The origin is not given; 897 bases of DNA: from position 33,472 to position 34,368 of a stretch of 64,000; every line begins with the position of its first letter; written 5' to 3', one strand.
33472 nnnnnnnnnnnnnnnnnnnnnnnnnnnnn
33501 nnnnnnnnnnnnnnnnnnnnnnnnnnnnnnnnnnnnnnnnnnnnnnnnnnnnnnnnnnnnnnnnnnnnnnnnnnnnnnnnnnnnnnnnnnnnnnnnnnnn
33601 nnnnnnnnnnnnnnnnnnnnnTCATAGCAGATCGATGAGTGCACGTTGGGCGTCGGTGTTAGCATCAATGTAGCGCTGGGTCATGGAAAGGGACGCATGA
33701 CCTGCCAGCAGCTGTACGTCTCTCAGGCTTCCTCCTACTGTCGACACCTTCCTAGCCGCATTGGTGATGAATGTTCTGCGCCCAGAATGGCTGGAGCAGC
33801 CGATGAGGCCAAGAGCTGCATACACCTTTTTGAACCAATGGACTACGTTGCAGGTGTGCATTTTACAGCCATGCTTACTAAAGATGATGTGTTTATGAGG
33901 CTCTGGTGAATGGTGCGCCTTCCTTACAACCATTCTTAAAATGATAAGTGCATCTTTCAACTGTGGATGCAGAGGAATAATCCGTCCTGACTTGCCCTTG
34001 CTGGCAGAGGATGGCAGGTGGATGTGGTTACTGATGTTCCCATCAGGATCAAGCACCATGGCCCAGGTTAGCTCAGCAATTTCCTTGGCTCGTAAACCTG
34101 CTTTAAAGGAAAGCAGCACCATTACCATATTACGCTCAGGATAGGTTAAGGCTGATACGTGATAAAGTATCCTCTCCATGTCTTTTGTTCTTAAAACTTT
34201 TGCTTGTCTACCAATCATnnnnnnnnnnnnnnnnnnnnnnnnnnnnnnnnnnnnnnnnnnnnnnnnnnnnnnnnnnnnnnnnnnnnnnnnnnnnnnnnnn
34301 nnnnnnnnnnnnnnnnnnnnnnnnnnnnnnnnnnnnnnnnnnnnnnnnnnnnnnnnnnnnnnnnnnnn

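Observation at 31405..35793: Minus-strand cargo island at the predicted phage genome termini: a Gly-rich secreted membrane protein, a lone recombinase catalytic domain and LysR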

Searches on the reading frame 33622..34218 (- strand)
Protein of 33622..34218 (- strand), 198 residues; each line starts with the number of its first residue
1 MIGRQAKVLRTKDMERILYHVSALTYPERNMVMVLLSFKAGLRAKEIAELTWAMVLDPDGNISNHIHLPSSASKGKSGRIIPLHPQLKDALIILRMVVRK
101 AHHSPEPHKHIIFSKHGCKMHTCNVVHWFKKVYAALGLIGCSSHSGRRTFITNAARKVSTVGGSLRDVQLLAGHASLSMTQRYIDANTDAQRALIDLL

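Call 5: search_protein_families(library=pfam, proteins=[window:33622-34218:-], max_evalue=0.01)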
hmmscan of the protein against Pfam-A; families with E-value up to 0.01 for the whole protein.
window:33622-34218:- (198 aa): 1 family
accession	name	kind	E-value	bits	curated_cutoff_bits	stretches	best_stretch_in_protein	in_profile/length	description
PF00589.27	Phage_integrase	-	3.4e-20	73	27.1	1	7-187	1-169/172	Phage integrase family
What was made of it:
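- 33622..34218 (-): 198-aa tyrosine recombinase consisting of a Xer-like catalytic domain only, with the full set of active-site residues. PF00589 (call 5).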

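Call 6: search_protein_families(library=phrogs, proteins=[window:33622-34218:-], max_evalue=0.01)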
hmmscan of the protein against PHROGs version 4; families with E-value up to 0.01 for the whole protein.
window:33622-34218:- (198 aa): 2 families
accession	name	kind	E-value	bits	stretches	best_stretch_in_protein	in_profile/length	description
phrog_216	-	integration and excision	2.7e-33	116.4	1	4-196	51-234/301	integrase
phrog_1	-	integration and excision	6.7e-24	86.1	1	7-196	269-445/611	integrase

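Call 10: find_encoding_contigs(protein=window:33622-34218:-, flank=10000, max_places=8)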
Protein window:33622-34218:- (198 aa): 9 contigs read that carry it; 6 places shown.
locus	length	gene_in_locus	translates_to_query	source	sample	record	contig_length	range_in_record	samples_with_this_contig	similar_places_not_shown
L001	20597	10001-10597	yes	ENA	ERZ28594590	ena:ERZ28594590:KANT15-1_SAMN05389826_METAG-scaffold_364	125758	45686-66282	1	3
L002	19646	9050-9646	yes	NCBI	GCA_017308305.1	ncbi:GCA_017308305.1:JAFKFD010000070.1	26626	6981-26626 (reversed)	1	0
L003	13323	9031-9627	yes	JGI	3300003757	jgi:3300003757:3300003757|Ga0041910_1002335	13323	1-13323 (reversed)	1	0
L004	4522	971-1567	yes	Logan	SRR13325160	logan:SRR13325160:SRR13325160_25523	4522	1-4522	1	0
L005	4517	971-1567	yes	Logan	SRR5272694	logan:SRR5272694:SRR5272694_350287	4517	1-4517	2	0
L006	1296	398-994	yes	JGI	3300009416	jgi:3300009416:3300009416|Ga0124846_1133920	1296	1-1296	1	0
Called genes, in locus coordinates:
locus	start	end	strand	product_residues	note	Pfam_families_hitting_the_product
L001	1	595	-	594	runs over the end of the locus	PF00476:DNA_pol_A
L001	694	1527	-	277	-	PF02498:Bro-N, PF03374:ANT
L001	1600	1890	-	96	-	PF19905:DUF6378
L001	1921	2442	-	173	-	PF02498:Bro-N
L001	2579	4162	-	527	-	PF21268:Helic-prim_T7_N, PF01751:Toprim (faint), PF13155:Toprim_2, PF03796:DnaB_C, PF06745:ATPase (weak)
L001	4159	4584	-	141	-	PF05367:Phage_endo_I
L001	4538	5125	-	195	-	-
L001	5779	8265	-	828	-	PF14700:RPOL_N, PF00940:RNA_pol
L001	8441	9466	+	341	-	PF00126:HTH_1, PF03466:LysR_substrate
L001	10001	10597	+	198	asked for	PF00589:Phage_integrase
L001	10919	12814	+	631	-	-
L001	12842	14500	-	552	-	PF03237:Terminase_6N (faint), PF22530:Terminase-T7_RNaseH-like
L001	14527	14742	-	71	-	PF11123:DNA_Packaging_2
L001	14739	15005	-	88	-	-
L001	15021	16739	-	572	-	PF03906:Phage_T7_tail (weak)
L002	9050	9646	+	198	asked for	PF00589:Phage_integrase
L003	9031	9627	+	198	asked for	PF00589:Phage_integrase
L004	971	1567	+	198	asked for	PF00589:Phage_integrase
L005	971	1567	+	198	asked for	PF00589:Phage_integrase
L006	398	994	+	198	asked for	PF00589:Phage_integrase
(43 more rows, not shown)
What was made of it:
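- On Temperate T7-like (Autographiviridae-like) prophage: Pfam labels on the called genes of identical contigs (call 10).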

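Call 14: find_homologous_proteins(query=window:33622-34218:-, max_evalue=0.00001)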
Query window:33622-34218:- (198 aa): 8000 proteins with E <= 0.00001 among 8000 candidates; the best 120 are listed.
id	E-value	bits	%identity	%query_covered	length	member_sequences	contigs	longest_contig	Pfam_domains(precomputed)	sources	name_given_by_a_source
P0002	5.7e-127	439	100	100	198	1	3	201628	PF00589.28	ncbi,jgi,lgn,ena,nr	ncbi:MAG: site-specific integrase [Alphaproteobacteria bacterium]|nr:site-specific integrase [Alphap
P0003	2.7e-106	371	85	100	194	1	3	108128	PF00589.28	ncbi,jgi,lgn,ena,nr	ncbi:MAG: site-specific integrase [Alphaproteobacteria bacterium]|nr:site-specific integrase [Alphap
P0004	9.2e-103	360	84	100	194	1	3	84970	PF00589.28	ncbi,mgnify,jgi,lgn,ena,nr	ncbi:MAG: site-specific integrase [Alphaproteobacteria bacterium]|mgnify:CR=1 FL=1|nr:site-specific 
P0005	1.6e-102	359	84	100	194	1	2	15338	PF00589.28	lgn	-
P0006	1.4e-99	349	81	100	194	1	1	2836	PF00589.28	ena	-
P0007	6.5e-97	341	78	100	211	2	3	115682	PF00589.28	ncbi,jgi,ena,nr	ncbi:MAG: site-specific integrase [Alphaproteobacteria bacterium]|nr:site-specific integrase [Alphap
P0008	4.1e-90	319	73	100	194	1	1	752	PF00589.28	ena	-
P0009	7.7e-90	318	74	100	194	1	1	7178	PF00589.28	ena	-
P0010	3.0e-85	303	66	100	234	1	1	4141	PF00589.28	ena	-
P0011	6.9e-85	302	68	100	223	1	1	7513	PF00589.28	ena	-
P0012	1.5e-83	297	70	100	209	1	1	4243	PF00589.28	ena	-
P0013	4.1e-81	289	70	100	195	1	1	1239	PF00589.28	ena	-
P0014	1.1e-79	285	69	100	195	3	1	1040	PF00589.28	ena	-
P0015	2.8e-78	280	68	100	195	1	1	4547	PF00589.28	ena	-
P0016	8.0e-77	275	65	100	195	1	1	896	PF00589.28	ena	-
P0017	2.1e-76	274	68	100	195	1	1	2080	PF00589.28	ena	-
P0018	4.8e-76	273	67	100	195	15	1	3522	PF00589.28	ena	-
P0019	9.3e-68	246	67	92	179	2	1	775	PF00589.28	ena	-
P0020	1.0e-65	239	60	100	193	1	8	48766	PF00589.28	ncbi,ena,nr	ncbi:MAG: integrase [Caedibacter sp. 37-49]|nr:MAG: integrase [Caedibacter sp. 37-49]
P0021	2.4e-65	238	59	100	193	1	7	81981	PF00589.28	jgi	-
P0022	2.6e-65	238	60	100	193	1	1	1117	PF00589.28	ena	-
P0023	3.8e-65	237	59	100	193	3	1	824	PF00589.28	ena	-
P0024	6.8e-65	236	59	100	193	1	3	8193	PF00589.28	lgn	-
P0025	2.9e-64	234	57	100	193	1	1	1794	PF00589.28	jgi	-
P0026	3.4e-64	234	59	100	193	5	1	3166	PF00589.28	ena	-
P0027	5.5e-64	233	56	100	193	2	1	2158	PF00589.28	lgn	-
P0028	6.3e-64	233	56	100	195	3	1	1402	PF00589.28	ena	-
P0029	1.1e-63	232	58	100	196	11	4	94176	PF00589.28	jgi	-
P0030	1.7e-63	232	56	100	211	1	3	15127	PF00589.28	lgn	-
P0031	4.2e-63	231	56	100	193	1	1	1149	PF00589.28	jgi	jgi:integrase/recombinase XerC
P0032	5.6e-63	230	55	100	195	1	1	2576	PF00589.28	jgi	-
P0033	1.2e-62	229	55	100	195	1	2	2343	PF00589.28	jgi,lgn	-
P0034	1.5e-62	229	57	100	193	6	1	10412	PF00589.28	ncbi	-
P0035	1.5e-62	229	57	100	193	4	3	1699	PF00589.28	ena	-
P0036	2.1e-62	228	54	100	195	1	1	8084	PF00589.28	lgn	-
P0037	3.8e-62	227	57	100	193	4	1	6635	PF00589.28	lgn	-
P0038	4.2e-62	227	55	100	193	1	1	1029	PF00589.28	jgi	jgi:integrase/recombinase XerC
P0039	4.7e-62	227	58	100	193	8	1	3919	PF00589.28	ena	-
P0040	5.4e-62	227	57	99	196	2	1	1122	PF00589.28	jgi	jgi:integrase/recombinase XerC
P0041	6.2e-62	227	55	99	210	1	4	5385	PF00589.28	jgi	jgi:integrase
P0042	7.0e-62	227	55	100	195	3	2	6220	PF00589.28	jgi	-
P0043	1.3e-61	226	55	100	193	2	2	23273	PF00589.28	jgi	jgi:integrase/recombinase XerC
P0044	1.9e-61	225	56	100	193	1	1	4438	PF00589.28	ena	-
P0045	3.4e-61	224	55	100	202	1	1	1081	PF00589.28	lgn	-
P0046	4.5e-61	224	54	100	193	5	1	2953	PF00589.28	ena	-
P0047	4.9e-61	224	55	100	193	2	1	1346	PF00589.28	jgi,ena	-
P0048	6.0e-61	224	55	100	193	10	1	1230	PF00589.28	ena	-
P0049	1.1e-60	223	56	99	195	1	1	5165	PF00589.28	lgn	-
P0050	1.2e-60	223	55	100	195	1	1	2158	PF00589.28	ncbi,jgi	jgi:integrase/recombinase XerC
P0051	1.4e-60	222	55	100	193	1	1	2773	PF00589.28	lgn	-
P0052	1.5e-60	222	57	100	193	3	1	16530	PF00589.28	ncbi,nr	ncbi:MAG: site-specific integrase [Alphaproteobacteria bacterium]|nr:site-specific integrase [Alphap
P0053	1.6e-60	222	57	100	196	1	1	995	PF00589.28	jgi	jgi:integrase/recombinase XerD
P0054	1.6e-60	222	55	99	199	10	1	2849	PF00589.28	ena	-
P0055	1.7e-60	222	54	100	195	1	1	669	PF00589.28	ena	-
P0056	2.2e-60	222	54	99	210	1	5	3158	PF00589.28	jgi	jgi:integrase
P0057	2.3e-60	222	54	100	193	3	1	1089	PF00589.28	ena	-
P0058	3.7e-60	221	54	100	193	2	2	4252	PF00589.28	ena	-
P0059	3.9e-60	221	58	100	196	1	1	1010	PF00589.28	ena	-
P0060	4.0e-60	221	55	99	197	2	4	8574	PF00589.28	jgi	jgi:integrase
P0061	6.3e-60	220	56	100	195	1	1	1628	PF00589.28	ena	-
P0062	8.1e-60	220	54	99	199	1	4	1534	PF00589.28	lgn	-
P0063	9.3e-60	220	56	99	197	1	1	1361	PF00589.28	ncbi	-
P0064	1.1e-59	219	56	99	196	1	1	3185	PF00589.28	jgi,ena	jgi:integrase/recombinase XerD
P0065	1.2e-59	219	56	99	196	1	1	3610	PF00589.28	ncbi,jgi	jgi:integrase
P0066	1.4e-59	219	54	100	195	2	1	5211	PF00589.28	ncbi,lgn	ncbi:MAG: tyrosine-type recombinase/integrase [Candidatus Paracaedibacter sp.]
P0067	2.3e-59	218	55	99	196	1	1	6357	PF00589.28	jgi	jgi:integrase/recombinase XerD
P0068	2.6e-59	218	54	100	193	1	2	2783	PF00589.28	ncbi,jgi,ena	jgi:integrase/recombinase XerD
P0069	2.8e-59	218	53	99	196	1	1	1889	PF00589.28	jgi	jgi:integrase/recombinase XerD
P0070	4.2e-59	218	52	99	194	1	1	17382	PF00589.28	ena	-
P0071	4.5e-59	217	55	99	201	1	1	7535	PF00589.28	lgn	-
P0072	5.3e-59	217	56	100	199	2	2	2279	PF00589.28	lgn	-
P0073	1.2e-58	216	56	100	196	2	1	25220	PF00589.28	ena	-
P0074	1.2e-58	216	53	99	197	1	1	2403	PF00589.28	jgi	jgi:integrase/recombinase XerD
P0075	1.3e-58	216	57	99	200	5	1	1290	PF00589.28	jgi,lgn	-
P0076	1.7e-58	216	55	100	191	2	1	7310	PF00589.28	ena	-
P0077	1.8e-58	216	54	99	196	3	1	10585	PF00589.28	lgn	-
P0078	1.8e-58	215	54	100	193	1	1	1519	PF00589.28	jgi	jgi:integrase/recombinase XerC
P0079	1.9e-58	215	55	100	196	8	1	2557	PF00589.28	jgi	jgi:integrase/recombinase XerD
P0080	2.2e-58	215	55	100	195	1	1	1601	PF00589.28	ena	-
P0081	2.6e-58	215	53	99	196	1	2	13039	PF00589.28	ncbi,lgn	-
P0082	2.7e-58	215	53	99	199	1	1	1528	PF00589.28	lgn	-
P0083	2.8e-58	215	53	99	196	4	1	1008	PF00589.28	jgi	jgi:integrase/recombinase XerC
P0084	2.8e-58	215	58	99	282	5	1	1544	PF00589.28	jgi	jgi:integrase/recombinase XerC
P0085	2.9e-58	215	52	99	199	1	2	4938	PF00589.28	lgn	-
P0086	3.1e-58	215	56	100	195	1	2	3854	PF00589.28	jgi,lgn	jgi:integrase/recombinase XerD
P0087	3.5e-58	215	55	99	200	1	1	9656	PF00589.28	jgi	jgi:integrase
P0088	3.8e-58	214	53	99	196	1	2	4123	PF00589.28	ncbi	-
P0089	4.1e-58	214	56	100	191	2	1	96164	PF00589.28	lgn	-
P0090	4.5e-58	214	55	88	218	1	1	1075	PF00589.28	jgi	jgi:integrase/recombinase XerD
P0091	4.7e-58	214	55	100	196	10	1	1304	PF00589.28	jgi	jgi:integrase/recombinase XerC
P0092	5.5e-58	214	52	99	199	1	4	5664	PF00589.28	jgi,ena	-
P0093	5.6e-58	214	53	99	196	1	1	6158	PF00589.28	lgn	-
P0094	5.7e-58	214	54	99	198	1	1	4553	PF00589.28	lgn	-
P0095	6.7e-58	214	52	99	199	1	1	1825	PF00589.28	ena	-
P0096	6.9e-58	214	54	99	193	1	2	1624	PF00589.28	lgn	-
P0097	7.1e-58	214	56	100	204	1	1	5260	PF00589.28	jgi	jgi:integrase/recombinase XerD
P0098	8.0e-58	213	52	99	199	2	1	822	PF00589.28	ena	-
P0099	8.9e-58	213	53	99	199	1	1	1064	PF00589.28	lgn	-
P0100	9.1e-58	213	53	99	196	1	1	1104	PF00589.28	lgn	-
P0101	9.7e-58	213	53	99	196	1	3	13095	PF00589.28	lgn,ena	-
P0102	1.1e-57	213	55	99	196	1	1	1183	PF00589.28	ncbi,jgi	jgi:integrase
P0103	1.2e-57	213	54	99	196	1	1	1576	PF00589.28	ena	-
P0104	1.2e-57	213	53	99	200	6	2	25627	PF00589.28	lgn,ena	-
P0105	1.4e-57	213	56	100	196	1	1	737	PF00589.28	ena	-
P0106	1.4e-57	213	52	99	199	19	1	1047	PF00589.28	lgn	-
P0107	1.4e-57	213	55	99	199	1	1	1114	PF00589.28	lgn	-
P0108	1.5e-57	213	56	99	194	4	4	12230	PF00589.28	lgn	-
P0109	1.6e-57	212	54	99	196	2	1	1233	PF00589.28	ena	-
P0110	1.7e-57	212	52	99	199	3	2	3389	PF00589.28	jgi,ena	-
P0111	1.8e-57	212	53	99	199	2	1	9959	PF00589.28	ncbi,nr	ncbi:MAG: site-specific integrase [Flavobacteriia bacterium]|nr:site-specific integrase [Flavobacter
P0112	1.8e-57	212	53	99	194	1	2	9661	PF00589.28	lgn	-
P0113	2.0e-57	212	53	99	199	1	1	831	PF00589.28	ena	-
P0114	2.0e-57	212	56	100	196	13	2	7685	PF00589.28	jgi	-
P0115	2.2e-57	212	53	99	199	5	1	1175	PF00589.28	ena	-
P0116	2.3e-57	212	55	99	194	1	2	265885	PF00589.28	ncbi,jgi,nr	ncbi:MAG: putative Integrase-like domain [Vampirovibrio sp.]|jgi:integrase/recombinase XerD|nr:putat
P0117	2.4e-57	212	54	99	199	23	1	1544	PF00589.28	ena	-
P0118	2.4e-57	212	52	99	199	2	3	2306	PF00589.28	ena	-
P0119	2.7e-57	212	53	99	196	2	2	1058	PF00589.28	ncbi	-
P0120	2.8e-57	212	54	100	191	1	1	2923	PF00589.28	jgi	jgi:integrase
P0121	3.0e-57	212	57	99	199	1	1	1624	PF00589.28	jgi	jgi:integrase/recombinase XerC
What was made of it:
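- On Tyrosine recombinase: Short length is the norm among the best 120 matches (call 14).
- Checked: More than 8000 database proteins match it, and nearly all of the best 120 are 191-211 aa long (call 14).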

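Call 16: search_protein_families(library=ncbifam, proteins=[window:33622-34218:-], max_evalue=0.01)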
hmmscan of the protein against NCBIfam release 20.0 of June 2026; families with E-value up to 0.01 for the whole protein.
window:33622-34218:- (198 aa): 8 families
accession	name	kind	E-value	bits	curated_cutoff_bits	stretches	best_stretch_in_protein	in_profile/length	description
TIGR02224.1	recomb_XerC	equivalog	2.6e-15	56.6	335.15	1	7-189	105-280/295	tyrosine recombinase XerC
NF040815.2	recomb_XerA_Arch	equivalog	1.9e-11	44.1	220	1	6-190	94-258/263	site-specific tyrosine recombinase/integron integrase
TIGR02225.1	recomb_XerD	equivalog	4.5e-11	42.6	329.6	1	7-187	102-275/290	site-specific tyrosine recombinase XerD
NF001399.0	PRK00283.1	subfamily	1.2e-10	41.1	279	1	7-189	112-286/300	tyrosine recombinase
NF002331.0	PRK01287.1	subfamily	4.1e-05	22.7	371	1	6-186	139-312/365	site-specific tyrosine recombinase XerC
NF003462.0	PRK05084.1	equivalog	0.00052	18.8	267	1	28-196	195-354/360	tyrosine recombinase XerS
NF007370.0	PRK09870.1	subfamily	0.003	17.2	221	1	7-53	11-57/200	tyrosine-type DNA invertase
NF007371.0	PRK09871.1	subfamily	0.0054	16.3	222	1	7-188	5-176/198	tyrosine-type DNA invertase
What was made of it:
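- On FimB/FimE-type DNA invertase: 17.2 and 16.3 bits, against cut-offs of 221 and 222 (call 16)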

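Call 17: search_solved_structures(query=window:33622-34218:-, max_evalue=0.001)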
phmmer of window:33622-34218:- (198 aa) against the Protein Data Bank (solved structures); distinct sequences matched with E-value up to 0.001: 0.

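Call 18: find_encoding_contigs(protein=P0003, flank=10000, max_places=3)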
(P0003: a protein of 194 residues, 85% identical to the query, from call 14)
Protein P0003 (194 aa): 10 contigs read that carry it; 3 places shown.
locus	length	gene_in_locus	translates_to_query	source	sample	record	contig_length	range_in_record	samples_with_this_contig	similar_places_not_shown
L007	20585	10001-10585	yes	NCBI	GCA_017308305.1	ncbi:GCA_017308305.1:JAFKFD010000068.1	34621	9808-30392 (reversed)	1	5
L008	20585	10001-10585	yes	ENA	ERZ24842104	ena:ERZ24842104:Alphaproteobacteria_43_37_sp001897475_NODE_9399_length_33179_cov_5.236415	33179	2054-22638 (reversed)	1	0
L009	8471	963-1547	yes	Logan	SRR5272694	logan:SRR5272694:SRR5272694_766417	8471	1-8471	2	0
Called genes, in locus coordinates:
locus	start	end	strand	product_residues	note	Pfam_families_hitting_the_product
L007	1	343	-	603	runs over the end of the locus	PF00476:DNA_pol_A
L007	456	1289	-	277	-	PF02498:Bro-N, PF03374:ANT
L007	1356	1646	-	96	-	PF19905:DUF6378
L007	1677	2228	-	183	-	PF02498:Bro-N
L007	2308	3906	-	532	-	PF21268:Helic-prim_T7_N, PF13155:Toprim_2, PF03796:DnaB_C, PF06745:ATPase (weak)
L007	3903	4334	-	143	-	PF05367:Phage_endo_I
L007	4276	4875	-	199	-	-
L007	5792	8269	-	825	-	PF14700:RPOL_N, PF00940:RNA_pol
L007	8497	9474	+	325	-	PF00126:HTH_1, PF03466:LysR_substrate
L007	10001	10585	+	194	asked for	PF00589:Phage_integrase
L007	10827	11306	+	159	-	-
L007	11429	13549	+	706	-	PF09820:AAA-ATPase_like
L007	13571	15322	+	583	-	PF00664:ABC_membrane, PF02463:SMC_N (faint), PF00005:ABC_tran, PF13304:AAA_21 (faint)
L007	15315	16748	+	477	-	PF25994:HH_AprE, PF26002:Beta-barrel_AprE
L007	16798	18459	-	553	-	PF03237:Terminase_6N (faint), PF22530:Terminase-T7_RNaseH-like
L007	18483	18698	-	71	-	PF11123:DNA_Packaging_2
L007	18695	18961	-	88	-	-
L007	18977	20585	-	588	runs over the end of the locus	PF03906:Phage_T7_tail (weak)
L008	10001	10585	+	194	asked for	PF00589:Phage_integrase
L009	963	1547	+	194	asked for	PF00589:Phage_integrase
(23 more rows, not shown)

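Call 19: find_encoding_contigs(protein=P0007, flank=10000, max_places=3)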
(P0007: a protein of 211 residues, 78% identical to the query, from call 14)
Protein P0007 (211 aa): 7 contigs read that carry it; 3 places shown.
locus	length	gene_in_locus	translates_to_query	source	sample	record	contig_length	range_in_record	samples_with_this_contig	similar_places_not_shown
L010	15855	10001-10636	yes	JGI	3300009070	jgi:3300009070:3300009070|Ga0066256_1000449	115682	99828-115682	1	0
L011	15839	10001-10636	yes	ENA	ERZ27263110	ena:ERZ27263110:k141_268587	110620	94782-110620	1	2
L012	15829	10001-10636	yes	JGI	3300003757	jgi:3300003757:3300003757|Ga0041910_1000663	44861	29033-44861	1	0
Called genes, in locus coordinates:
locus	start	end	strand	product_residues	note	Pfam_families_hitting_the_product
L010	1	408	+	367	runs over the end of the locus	PF01098:FTSW_RODA_SPOVE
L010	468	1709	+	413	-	PF00083:Sugar_tr, PF07690:MFS_1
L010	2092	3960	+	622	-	PF01541:GIY-YIG, PF27096:UvrC_M, PF02151:UVR, PF22920:UvrC_RNaseH, PF08459:UvrC_RNaseH_dom, PF12826:HHH_2 (weak), PF14520:HHH_5 (weak)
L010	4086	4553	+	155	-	PF01066:CDP-OH_P_transf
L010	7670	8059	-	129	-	-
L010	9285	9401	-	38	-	-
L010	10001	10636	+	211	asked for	PF00589:Phage_integrase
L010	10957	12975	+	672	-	PF01839:FG-GAP, PF13517:FG-GAP_3 (weak), PF01839:FG-GAP (weak)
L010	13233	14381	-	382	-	PF05598:DUF772, PF01609:DDE_Tnp_1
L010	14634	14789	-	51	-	-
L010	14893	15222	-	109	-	PF05598:DUF772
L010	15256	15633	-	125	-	PF13701:DDE_Tnp_1_4 (weak), PF01609:DDE_Tnp_1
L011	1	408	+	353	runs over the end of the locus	PF01098:FTSW_RODA_SPOVE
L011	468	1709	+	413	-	PF00083:Sugar_tr, PF07690:MFS_1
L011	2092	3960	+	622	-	PF01541:GIY-YIG, PF27096:UvrC_M, PF02151:UVR, PF22920:UvrC_RNaseH, PF08459:UvrC_RNaseH_dom, PF12826:HHH_2 (weak), PF14520:HHH_5 (weak)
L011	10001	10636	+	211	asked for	PF00589:Phage_integrase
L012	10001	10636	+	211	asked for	PF00589:Phage_integrase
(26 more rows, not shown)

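Call 20: find_encoding_contigs(protein=P0020, flank=10000, max_places=4)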
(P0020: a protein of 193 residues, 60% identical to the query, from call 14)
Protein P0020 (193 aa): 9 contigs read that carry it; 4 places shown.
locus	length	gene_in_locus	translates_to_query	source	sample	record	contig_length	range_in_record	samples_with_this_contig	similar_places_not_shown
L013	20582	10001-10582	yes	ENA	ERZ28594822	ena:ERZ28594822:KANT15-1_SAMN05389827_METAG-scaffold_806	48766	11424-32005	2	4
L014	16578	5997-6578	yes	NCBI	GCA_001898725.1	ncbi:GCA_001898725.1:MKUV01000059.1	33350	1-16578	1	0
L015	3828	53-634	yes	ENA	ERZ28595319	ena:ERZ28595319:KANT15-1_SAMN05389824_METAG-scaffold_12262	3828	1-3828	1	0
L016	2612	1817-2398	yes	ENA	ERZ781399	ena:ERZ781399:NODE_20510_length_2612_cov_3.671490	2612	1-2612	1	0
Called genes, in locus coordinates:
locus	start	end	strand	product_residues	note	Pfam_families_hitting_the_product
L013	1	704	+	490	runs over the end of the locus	-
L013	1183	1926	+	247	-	-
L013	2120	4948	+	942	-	PF19614:DUF6119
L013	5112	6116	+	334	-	PF13737:DDE_Tnp_1_5 (weak), PF01609:DDE_Tnp_1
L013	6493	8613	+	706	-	-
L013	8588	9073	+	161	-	-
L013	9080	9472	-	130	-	PF01850:PIN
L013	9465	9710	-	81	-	PF04014:MazE_antitoxin (weak)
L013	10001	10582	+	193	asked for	PF00589:Phage_integrase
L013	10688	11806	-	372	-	PF11789:zf-Nse (weak), PF04564:U-box, PF13639:zf-RING_2 (weak), PF13923:zf-C3HC4_2 (weak)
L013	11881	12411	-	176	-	-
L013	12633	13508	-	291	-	PF00196:GerE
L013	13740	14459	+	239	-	-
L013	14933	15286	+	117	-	PF01609:DDE_Tnp_1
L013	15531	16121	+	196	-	-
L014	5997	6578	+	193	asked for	PF00589:Phage_integrase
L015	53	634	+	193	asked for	PF00589:Phage_integrase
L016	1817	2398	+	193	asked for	PF00589:Phage_integrase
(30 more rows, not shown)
